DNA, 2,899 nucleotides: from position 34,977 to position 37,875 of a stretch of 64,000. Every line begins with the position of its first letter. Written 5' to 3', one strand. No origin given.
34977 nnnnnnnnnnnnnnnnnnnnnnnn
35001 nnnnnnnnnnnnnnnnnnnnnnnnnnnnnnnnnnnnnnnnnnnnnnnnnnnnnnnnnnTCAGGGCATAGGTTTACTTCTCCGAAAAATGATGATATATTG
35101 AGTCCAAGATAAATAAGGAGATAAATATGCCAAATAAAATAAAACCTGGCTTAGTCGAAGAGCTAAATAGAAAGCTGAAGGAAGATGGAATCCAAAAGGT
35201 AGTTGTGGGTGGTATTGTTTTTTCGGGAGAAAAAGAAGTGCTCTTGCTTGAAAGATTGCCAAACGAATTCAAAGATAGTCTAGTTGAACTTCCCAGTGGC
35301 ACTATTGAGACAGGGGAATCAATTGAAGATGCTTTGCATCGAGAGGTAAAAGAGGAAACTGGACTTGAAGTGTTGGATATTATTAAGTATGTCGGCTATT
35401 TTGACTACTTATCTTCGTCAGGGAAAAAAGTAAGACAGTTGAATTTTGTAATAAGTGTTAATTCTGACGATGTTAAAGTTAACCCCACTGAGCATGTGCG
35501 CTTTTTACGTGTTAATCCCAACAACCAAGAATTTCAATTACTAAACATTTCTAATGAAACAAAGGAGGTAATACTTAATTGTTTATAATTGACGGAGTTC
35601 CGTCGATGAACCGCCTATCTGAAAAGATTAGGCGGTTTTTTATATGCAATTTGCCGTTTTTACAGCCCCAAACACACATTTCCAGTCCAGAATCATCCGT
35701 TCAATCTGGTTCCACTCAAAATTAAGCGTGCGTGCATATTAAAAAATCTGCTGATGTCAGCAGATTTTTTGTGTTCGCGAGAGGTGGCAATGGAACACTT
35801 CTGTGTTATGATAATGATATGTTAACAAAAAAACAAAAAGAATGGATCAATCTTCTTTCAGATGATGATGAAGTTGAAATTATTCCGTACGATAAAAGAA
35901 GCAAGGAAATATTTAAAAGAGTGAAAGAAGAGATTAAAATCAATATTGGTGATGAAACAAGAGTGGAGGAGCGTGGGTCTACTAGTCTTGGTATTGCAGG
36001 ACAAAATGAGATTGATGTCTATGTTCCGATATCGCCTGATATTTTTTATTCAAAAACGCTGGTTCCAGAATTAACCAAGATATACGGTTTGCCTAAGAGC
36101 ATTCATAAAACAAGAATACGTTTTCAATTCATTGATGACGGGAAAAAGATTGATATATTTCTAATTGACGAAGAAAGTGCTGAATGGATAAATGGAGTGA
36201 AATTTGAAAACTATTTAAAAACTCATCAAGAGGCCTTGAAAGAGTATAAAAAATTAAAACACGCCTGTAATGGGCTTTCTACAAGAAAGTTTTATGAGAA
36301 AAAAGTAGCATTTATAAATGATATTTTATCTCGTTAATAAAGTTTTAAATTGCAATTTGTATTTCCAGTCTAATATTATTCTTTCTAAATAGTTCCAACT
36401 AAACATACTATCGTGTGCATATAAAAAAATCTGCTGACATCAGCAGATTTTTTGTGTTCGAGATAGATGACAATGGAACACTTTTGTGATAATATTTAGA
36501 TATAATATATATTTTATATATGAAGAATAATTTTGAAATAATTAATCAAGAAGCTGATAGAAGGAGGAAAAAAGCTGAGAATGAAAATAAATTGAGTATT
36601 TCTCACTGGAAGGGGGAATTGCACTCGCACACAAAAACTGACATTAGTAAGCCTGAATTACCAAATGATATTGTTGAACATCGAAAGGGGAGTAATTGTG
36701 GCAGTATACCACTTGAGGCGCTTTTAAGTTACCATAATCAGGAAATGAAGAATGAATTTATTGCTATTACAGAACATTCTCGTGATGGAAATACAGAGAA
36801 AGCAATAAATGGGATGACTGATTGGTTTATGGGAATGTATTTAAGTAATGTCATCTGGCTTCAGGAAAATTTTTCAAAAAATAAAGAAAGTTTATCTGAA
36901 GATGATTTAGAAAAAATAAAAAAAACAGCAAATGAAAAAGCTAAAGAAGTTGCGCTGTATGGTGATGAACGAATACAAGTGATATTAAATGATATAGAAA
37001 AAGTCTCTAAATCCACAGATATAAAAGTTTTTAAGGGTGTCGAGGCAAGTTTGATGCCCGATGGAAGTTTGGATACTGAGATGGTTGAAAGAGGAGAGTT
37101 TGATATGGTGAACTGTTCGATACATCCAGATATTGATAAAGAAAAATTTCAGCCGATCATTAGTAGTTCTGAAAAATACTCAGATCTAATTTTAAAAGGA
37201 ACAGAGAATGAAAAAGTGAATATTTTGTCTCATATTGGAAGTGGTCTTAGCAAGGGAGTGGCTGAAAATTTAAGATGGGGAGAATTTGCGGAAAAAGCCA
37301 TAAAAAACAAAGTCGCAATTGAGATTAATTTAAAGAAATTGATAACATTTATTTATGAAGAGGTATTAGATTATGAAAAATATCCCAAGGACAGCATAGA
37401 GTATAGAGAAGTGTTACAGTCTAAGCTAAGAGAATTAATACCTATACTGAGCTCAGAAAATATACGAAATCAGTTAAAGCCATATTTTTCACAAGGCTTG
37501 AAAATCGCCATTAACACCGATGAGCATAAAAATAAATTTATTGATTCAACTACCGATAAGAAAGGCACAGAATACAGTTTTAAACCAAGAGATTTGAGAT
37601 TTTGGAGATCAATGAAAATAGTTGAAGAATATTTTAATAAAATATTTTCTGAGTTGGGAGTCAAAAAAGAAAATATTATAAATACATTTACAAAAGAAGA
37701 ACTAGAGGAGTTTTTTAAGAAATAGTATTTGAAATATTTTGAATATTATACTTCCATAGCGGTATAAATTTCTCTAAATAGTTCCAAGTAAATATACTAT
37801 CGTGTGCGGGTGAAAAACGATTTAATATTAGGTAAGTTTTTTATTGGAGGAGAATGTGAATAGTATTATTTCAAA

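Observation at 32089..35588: Kinase / dehydrogenase / aminotransferase / Nudix operon resembling the early steps of 3'-amino-3'-deoxynucleotide synthesis, inside a defence-type island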

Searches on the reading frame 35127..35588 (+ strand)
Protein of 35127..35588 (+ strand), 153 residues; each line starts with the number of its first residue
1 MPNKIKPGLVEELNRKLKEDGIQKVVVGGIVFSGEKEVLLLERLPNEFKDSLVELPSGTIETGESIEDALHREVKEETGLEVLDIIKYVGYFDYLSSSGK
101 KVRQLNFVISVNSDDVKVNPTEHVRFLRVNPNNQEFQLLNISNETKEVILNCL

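Call 3: search_protein_families(library=pfam, proteins=[window:35127-35588:+], max_evalue=0.01)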
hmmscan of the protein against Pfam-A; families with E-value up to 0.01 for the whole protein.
window:35127-35588:+ (153 aa): 3 families
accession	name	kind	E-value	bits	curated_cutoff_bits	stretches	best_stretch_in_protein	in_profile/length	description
PF00293.34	NUDIX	-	7.6e-17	62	21.1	1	24-124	3-108/134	NUDIX domain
PF14815.12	NUDIX_4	-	0.00042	20.5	35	1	30-83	4-54/113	NUDIX domain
PF22327.2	Nudt16-like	-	0.0051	17.2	27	0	50-115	32-99/161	U8 snoRNA-decapping enzyme-like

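Call 4: search_protein_families(library=ncbifam, proteins=[window:35127-35588:+], max_evalue=0.01)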
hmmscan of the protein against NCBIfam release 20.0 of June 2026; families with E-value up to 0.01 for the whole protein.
window:35127-35588:+ (153 aa): 21 families
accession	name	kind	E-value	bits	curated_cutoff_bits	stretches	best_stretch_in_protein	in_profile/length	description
NF006530.0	PRK08999.1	equivalog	1.6e-10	40.5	245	1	26-89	8-71/315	Nudix family hydrolase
TIGR00586.1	mutt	equivalog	1.9e-08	34.4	97.9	1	26-94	7-74/129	8-oxo-dGTP diphosphatase MutT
NF008044.0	PRK10776.1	equivalog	4.1e-08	33.2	148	1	26-85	6-65/130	8-oxo-dGTP diphosphatase MutT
NF001299.0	PRK00241.1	equivalog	4.8e-08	32.8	158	1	46-90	154-197/263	NAD(+) diphosphatase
NF007834.0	PRK10546.1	equivalog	8.7e-08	32.1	156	1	27-133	7-108/135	pyrimidine (deoxy)nucleoside triphosphate diphosphatase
TIGR02705.1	nudix_YtkD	equivalog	1.7e-07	30.9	154.4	1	49-105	43-98/156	RNA deprotection pyrophosphohydrolase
NF041652.1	Nud_hyd_Dein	equivalog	1.8e-07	31.5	200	1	26-102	15-93/152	Nudix hydrolase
NF008003.0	PRK10729.1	equivalog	8.5e-07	28.5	248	1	50-108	89-144/210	ADP-ribose diphosphatase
NF006961.0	PRK09438.1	equivalog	9e-07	28.5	103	1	30-83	14-64/151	dihydroneopterin triphosphate diphosphatase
NF001936.0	PRK00714.1-3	equivalog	9.4e-07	28.8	118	1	35-94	22-79/155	RNA pyrophosphohydrolase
NF001938.0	PRK00714.1-5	equivalog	2e-06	27.3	116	1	23-88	12-82/172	RNA pyrophosphohydrolase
NF001937.0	PRK00714.1-4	equivalog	1.3e-05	24.8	139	1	26-85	10-65/161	RNA pyrophosphohydrolase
TIGR00052.1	TIGR00052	subfamily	1.4e-05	24.8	79.55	1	47-117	75-143/188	nudix-type nucleoside diphosphatase, YffH/AdpP family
NF001934.0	PRK00714.1-1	equivalog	1.8e-05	24.2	241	1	25-85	9-65/176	RNA pyrophosphohydrolase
NF001935.0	PRK00714.1-2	equivalog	3.9e-05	23.2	259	1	27-83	11-63/183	RNA pyrophosphohydrolase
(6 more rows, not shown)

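Call 5: search_protein_families(library=padloc, proteins=[window:35127-35588:+], max_evalue=0.01)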
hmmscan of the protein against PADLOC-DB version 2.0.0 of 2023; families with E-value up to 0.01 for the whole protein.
window:35127-35588:+ (153 aa): 1 family
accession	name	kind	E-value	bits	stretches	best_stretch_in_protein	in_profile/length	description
PDLC04899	PDC-S07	-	4.5e-13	47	1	25-129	8-109/135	-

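Call 18: search_solved_structures(query=window:35127-35588:+, max_evalue=0.001)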
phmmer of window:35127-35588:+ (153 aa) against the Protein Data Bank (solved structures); distinct sequences matched with E-value up to 0.001: 35.
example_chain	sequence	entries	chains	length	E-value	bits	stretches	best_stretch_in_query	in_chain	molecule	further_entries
3id9_A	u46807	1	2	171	8.5e-09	38.7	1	14-91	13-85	MutT/NUDIX family protein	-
4v14_A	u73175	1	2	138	2.7e-07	33.8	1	26-95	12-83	MUTATOR MUTT PROTEIN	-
3gg6_A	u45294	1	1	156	3.2e-06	30.3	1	26-81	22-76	Nucleoside diphosphate-linked moiety X motif 18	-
4zb3_A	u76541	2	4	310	9.6e-06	28.8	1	27-115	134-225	Nudix hydrolase 7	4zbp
6ypb_A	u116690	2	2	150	1.4e-05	28.2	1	25-84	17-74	Geranyl diphosphate phosphohydrolase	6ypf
6dby_A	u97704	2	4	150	2.8e-05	27.2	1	22-84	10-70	Nudix hydrolase 1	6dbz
5gp0_E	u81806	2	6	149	2.9e-05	27.2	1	22-84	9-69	Nudix hydrolase 1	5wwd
6fl4_A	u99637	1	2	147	2.9e-05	27.2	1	23-84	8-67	Nudix hydrolase 1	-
3i7u_A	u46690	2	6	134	3.2e-05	27.1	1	27-132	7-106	AP4A hydrolase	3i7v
4jzu_A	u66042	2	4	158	3.4e-05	27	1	46-107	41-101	RNA PYROPHOSPHOHYDROLASE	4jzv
1sjy_A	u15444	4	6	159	4.5e-05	26.6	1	28-92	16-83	MutT/nudix family protein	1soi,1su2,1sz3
4hvy_A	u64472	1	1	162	5.4e-05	26.3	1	29-81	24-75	Nucleoside diphosphate-linked moiety X motif 18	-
2yyh_A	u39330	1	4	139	5.4e-05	26.3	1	38-91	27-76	8-OXO-dGTPase domain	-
1vc8_A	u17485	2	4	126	5.6e-05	26.3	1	27-83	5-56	Ndx1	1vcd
9dua_A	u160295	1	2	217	9.6e-05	25.5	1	36-109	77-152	ADP-ribose pyrophosphatase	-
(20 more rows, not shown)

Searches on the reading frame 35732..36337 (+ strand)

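Call 3: search_protein_families(library=pfam, proteins=[window:35732-36337:+], max_evalue=0.01)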
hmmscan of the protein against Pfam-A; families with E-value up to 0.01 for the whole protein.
window:35732-36337:+ (201 aa): 1 family
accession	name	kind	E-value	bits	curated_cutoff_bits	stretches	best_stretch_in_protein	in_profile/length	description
PF04229.20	GrpB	-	1e-14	55.4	25.5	1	47-201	1-159/159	GrpB protein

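Call 4: search_protein_families(library=ncbifam, proteins=[window:35732-36337:+], max_evalue=0.01)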
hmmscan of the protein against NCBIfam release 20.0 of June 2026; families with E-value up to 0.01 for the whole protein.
window:35732-36337:+ (201 aa): 1 family
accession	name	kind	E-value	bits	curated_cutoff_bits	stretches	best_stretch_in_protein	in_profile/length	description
NF002879.0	PRK03333.1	equivalog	0.0025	16.9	215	0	132-197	311-379/395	dephospho-CoA kinase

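Call 5: search_protein_families(library=padloc, proteins=[window:35732-36337:+], max_evalue=0.01)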
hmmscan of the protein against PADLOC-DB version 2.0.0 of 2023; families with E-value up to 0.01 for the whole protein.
window:35732-36337:+ (201 aa): 1 family
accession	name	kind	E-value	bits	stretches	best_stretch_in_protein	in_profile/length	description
PDLC01968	CARF_PDDEXK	-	0.0088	13.2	0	29-174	167-259/361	-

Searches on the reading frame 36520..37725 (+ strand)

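Call 3: search_protein_families(library=pfam, proteins=[window:36520-37725:+], max_evalue=0.01)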
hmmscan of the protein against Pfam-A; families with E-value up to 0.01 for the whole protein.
window:36520-37725:+ (401 aa): 0 families

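Call 4: search_protein_families(library=ncbifam, proteins=[window:36520-37725:+], max_evalue=0.01)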
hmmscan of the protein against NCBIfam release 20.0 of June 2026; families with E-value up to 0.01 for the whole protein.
window:36520-37725:+ (401 aa): 5 families
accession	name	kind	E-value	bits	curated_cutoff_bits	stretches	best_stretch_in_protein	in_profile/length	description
NF005928.0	PRK07945.1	equivalog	2e-08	34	250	1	150-270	148-266/337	PHP domain-containing protein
NF006702.0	PRK09248.1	domain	3.5e-08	33.2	264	1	166-272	65-161/246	PHP domain-containing protein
NF006375.0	PRK08609.1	equivalog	8.4e-08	31.2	426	1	149-209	384-445/571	DNA polymerase/3'-5' exonuclease PolX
NF006251.0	PRK08392.1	equivalog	2.2e-06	27.3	212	1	150-244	44-130/216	hypothetical protein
NF046111.1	RNaseP3Mthb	equivalog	0.0017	18.1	200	1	228-276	103-147/236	ribonuclease P protein component 3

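Call 5: search_protein_families(library=padloc, proteins=[window:36520-37725:+], max_evalue=0.01)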
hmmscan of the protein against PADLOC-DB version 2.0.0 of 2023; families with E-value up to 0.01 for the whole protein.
window:36520-37725:+ (401 aa): 0 families
